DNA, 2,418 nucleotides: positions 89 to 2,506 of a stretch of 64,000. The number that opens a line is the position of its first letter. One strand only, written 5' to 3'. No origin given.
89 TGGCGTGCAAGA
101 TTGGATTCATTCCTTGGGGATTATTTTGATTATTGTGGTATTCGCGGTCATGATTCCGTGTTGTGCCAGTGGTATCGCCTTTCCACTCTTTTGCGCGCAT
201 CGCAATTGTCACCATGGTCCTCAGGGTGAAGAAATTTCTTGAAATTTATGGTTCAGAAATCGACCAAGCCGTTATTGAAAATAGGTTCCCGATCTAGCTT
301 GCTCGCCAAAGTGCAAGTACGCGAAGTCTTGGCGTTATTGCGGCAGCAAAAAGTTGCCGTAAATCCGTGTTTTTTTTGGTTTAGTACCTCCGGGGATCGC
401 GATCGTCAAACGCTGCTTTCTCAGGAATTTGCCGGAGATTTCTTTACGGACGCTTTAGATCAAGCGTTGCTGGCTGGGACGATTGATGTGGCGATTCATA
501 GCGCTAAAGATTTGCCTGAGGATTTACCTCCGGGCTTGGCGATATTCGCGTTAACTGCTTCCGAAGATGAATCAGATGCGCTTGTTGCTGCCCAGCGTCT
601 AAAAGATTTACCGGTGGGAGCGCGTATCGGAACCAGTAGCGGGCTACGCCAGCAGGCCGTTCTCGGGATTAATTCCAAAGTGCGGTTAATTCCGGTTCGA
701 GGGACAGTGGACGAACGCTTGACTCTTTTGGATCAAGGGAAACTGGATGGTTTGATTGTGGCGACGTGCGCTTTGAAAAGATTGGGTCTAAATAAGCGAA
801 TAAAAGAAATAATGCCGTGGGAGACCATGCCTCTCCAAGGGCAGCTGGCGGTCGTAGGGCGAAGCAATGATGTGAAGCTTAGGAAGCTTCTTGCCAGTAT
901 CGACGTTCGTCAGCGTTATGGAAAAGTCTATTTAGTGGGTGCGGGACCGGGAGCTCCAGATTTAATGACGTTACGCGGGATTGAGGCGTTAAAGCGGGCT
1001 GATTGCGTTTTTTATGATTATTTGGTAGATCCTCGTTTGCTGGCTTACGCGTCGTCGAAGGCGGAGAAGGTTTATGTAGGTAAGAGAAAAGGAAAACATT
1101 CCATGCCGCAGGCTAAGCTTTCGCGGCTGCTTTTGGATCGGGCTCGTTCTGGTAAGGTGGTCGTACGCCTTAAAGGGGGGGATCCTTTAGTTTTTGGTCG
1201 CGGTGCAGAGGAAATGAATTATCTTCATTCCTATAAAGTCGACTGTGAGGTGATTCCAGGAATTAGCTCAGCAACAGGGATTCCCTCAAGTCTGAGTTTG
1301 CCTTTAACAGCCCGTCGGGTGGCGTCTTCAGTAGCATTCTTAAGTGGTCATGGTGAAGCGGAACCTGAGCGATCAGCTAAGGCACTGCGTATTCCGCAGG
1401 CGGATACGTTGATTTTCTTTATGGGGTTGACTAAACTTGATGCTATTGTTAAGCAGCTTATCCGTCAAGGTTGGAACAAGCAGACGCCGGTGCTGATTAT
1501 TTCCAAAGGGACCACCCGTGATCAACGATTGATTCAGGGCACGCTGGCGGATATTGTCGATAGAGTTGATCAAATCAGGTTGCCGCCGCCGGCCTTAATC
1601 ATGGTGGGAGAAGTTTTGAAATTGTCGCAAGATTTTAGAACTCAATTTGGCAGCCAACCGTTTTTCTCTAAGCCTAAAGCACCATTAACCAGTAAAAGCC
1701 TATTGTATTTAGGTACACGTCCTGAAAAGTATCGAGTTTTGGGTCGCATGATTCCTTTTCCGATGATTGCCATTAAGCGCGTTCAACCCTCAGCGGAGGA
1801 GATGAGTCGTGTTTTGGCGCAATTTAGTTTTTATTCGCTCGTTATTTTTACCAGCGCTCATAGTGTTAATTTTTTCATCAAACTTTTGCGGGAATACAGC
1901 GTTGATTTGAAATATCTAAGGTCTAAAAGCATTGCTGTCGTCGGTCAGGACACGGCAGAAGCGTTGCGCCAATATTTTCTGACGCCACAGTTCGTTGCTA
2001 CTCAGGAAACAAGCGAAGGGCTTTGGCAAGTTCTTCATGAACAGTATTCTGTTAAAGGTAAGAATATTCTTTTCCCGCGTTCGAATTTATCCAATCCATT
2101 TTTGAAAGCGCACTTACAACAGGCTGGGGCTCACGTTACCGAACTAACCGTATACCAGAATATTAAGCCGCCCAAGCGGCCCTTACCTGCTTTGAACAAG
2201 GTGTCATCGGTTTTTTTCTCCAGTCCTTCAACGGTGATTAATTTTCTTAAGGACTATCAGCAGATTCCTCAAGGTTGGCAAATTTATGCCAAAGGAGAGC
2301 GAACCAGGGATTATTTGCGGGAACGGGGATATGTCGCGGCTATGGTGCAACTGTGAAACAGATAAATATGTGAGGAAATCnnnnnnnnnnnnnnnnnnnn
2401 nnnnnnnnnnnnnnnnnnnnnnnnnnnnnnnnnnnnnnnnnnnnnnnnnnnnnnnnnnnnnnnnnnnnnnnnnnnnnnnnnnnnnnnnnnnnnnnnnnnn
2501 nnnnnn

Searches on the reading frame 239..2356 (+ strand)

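Call 11: search_protein_families(library=ncbifam, proteins=[window:239-2356:+], max_evalue=0.00001)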
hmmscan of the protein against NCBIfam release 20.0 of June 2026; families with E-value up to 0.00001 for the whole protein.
window:239-2356:+ (705 aa): 39 families (the best 25 are shown)
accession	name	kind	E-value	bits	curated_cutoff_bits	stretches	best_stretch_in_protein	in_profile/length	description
NF004790.0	PRK06136.1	subfamily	6.1e-87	291.3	198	1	227-467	3-244/250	uroporphyrinogen-III C-methyltransferase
NF007922.1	PRK10637.1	equivalog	4e-85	286.5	400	1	214-460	203-449/450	siroheme synthase CysG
TIGR01469.1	cobA_cysG_Cterm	equivalog_domain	3.5e-82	275.8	185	1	228-463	1-237/238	uroporphyrinogen-III C-methyltransferase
NF005524.0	PRK07168.1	equivalog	4.1e-61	207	603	1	228-581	3-349/474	uroporphyrin-III C-methyltransferase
NF002202.0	PRK01066.1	equivalog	1.9e-51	174.6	251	1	10-226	18-234/241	hydroxymethylbilane synthase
TIGR00212.1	hemC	equivalog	1.4e-50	172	164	1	13-225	1-218/293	hydroxymethylbilane synthase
TIGR01465.1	cobM_cbiF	equivalog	3.4e-44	151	259.65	1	230-463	1-230/247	precorrin-4 C(11)-methyltransferase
NF012017.0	PRK15473.1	equivalog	1.2e-34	119.8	408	1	229-460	9-236/257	cobalt-precorrin-4 methyltransferase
NF004593.0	PRK05928.4-2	equivalog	2.3e-28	99.3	275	1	489-700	6-223/247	uroporphyrinogen-III synthase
NF004587.0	PRK05928.2-5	equivalog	9.4e-16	58.1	246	1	504-672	31-184/245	uroporphyrinogen-III synthase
TIGR01467.1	cobI_cbiL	equivalog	2.5e-14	53.2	163.25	1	228-434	1-211/230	precorrin-2 C(20)-methyltransferase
NF004423.0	PRK05765.1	equivalog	3.2e-14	53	332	1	228-457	3-224/247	precorrin-3B C(17)-methyltransferase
NF004588.0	PRK05928.2-6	equivalog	8.5e-14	51.7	321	1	508-679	21-189/223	uroporphyrinogen-III synthase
NF004583.0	PRK05928.1-5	equivalog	3.9e-13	49.4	432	1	518-673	44-198/250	uroporphyrinogen-III synthase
NF004586.0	PRK05928.2-4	equivalog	5.4e-12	45.7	401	1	533-691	51-209/240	uroporphyrinogen-III synthase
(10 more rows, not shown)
